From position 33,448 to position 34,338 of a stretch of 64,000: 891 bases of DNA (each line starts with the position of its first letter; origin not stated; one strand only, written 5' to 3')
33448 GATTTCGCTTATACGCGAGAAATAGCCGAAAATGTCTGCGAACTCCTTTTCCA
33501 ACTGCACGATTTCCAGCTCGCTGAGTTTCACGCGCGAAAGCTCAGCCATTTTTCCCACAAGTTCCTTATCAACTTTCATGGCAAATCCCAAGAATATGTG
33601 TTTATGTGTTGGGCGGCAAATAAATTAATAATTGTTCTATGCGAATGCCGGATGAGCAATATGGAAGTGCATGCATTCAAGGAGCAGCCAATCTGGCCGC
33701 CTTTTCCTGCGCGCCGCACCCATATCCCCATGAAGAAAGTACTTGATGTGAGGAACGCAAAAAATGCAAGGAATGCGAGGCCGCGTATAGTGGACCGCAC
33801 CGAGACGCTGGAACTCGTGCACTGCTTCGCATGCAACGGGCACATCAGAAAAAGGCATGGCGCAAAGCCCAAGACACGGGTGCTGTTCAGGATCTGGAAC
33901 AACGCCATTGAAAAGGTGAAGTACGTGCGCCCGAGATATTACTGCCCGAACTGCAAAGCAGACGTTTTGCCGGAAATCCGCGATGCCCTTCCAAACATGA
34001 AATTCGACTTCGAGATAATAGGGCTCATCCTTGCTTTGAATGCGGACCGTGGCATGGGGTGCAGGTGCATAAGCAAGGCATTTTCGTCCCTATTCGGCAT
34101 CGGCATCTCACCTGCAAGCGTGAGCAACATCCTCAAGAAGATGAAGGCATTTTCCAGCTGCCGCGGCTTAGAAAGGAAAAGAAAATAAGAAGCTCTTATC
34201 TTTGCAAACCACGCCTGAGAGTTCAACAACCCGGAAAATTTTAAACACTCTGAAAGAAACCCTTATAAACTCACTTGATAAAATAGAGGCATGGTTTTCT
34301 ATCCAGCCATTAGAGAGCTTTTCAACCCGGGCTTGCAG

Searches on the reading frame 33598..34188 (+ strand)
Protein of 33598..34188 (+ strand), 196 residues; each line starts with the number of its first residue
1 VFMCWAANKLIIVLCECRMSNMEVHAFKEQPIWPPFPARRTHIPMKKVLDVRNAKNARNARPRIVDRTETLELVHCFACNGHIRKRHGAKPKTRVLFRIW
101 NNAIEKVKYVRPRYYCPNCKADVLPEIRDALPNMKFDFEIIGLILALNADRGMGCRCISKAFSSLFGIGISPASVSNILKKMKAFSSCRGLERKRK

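Call 47: search_protein_families(library=pfam, proteins=[window:33598-34188:+], max_evalue=0.01)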
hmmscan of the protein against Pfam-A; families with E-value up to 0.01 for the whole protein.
window:33598-34188:+ (196 aa): 1 family
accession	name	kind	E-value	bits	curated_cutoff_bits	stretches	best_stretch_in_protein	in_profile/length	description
PF25164.1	CoiA_N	-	0.0082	16.1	26.3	0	104-124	9-28/50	Competence protein CoiA, N-terminal domain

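Call 55: search_dna_similar(query=window:33598-34188:+, collection=plasmids, mode=protein, max_evalue=0.001, max_rows=10)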
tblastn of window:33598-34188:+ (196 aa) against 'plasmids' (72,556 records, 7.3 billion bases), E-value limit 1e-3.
No match.

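Call 56: search_protein_families(library=ncbifam, proteins=[window:33598-34188:+], max_evalue=1)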
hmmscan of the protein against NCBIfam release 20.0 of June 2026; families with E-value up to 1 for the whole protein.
window:33598-34188:+ (196 aa): 2 families
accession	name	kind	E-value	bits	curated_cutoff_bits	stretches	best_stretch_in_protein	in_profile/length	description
NF033517.1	transpos_IS66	equivalog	2.1e-09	37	180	1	58-183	9-133/387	IS66 family transposase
NF033543.2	transpos_IS256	equivalog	0.079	11.9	150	1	151-183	74-106/338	IS256 family transposase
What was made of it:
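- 33598..34188 (+): IS66-family transposase N-terminal fragment (zinc-ribbon/HTH part, no catalytic domain) between gatC and A. NF033517 E=2e-9, model positions 9-133 of 387, 37 bits against a cutoff of 180 (call 56).
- On IS66-family transposase (the ORF at 33598-34188 beside A): Only model positions 9-133 of 387 are matched, at 37 bits against a cutoff of 180 (call 56).
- Tried and rejected: Rejected in favour of an IS66 N-terminal fragment (calls 47, 55, 56).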
